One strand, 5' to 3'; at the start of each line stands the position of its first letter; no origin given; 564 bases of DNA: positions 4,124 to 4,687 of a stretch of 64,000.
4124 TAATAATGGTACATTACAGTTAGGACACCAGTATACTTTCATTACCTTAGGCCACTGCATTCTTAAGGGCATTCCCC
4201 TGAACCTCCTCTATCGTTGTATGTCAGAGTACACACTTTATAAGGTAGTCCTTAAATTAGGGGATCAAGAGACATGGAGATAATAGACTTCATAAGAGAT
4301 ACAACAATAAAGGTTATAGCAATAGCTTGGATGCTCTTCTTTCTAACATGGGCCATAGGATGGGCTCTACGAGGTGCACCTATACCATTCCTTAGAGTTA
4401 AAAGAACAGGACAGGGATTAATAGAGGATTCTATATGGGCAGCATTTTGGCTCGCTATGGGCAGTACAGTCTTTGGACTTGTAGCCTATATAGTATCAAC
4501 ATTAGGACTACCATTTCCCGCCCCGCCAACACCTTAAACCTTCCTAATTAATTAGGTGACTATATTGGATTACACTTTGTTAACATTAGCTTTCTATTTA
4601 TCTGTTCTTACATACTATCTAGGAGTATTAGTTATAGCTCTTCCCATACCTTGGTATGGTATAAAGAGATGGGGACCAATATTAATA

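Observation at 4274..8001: Ced-like (VirB2/VirB6/VirB4-type) DNA-transfer operon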

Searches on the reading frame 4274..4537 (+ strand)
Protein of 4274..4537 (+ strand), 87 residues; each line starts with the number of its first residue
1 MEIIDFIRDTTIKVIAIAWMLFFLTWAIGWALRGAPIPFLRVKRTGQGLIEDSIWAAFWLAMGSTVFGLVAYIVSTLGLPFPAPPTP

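Call 3: search_protein_families(library=pfam, proteins=[window:4274-4537:+], max_evalue=1)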
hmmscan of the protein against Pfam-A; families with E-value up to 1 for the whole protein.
window:4274-4537:+ (87 aa): 1 family
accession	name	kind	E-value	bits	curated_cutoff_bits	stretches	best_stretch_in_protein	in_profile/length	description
PF19473.4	DUF6010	-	0.0043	17.6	27.3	1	11-63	67-118/120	Family of unknown function (DUF6010)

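Call 4: search_protein_families(library=ncbifam, proteins=[window:4274-4537:+], max_evalue=1)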
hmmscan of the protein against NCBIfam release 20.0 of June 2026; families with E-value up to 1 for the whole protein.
window:4274-4537:+ (87 aa): 4 families
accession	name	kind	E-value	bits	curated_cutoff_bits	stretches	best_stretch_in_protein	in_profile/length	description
NF041797.1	Ced_CedA1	equivalog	1.3e-36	124.5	100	1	3-76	1-74/75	DNA import protein CedA1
NF041796.2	Ced_CedA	equivalog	7.2e-09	35.6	330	1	13-80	6-73/259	DNA import protein CedA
NF053657.1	CedE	equivalog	5.1e-08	33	400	1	13-79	5-71/260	DNA-translocating protein CedE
NF045580.1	symport_access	equivalog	0.065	13.4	35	1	53-70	8-25/33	symporter small accessory protein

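Call 23: search_solved_structures(query=window:4274-4537:+, max_evalue=10, show_alignments=2)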
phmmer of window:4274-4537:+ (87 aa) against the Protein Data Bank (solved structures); distinct sequences matched with E-value up to 10: 2.
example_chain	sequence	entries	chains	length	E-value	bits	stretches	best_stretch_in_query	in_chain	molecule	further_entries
8dfu_B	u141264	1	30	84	2.2e-25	92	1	2-74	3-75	Pilin protein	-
4lzi_A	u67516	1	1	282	1.8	12.2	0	4-28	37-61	Multicystatin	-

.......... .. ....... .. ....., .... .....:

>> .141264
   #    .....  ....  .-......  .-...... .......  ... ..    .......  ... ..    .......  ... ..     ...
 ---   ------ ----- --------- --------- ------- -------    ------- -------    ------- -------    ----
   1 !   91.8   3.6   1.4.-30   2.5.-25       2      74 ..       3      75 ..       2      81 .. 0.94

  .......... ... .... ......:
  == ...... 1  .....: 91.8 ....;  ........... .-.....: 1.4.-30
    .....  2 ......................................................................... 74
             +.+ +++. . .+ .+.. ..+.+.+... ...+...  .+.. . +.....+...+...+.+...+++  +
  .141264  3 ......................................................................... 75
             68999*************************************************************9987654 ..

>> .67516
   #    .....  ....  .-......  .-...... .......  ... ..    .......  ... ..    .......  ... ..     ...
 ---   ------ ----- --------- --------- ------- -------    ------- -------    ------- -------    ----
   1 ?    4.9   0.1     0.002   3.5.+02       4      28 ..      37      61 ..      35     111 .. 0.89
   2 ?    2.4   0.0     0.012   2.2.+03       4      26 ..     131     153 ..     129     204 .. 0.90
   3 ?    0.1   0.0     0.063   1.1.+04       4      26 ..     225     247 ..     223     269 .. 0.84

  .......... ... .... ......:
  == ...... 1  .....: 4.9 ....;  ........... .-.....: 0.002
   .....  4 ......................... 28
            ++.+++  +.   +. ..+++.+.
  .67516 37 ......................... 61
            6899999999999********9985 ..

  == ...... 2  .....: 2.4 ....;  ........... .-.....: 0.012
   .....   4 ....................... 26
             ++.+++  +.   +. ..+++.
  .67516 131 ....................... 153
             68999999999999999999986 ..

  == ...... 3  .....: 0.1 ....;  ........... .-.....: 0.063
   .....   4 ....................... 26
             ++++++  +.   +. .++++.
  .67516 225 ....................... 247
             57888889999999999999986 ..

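Call 76: search_protein_families(library=phrogs, proteins=[window:4274-4537:+], max_evalue=0.001)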
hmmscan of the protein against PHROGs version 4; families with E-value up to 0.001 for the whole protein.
window:4274-4537:+ (87 aa): 0 families
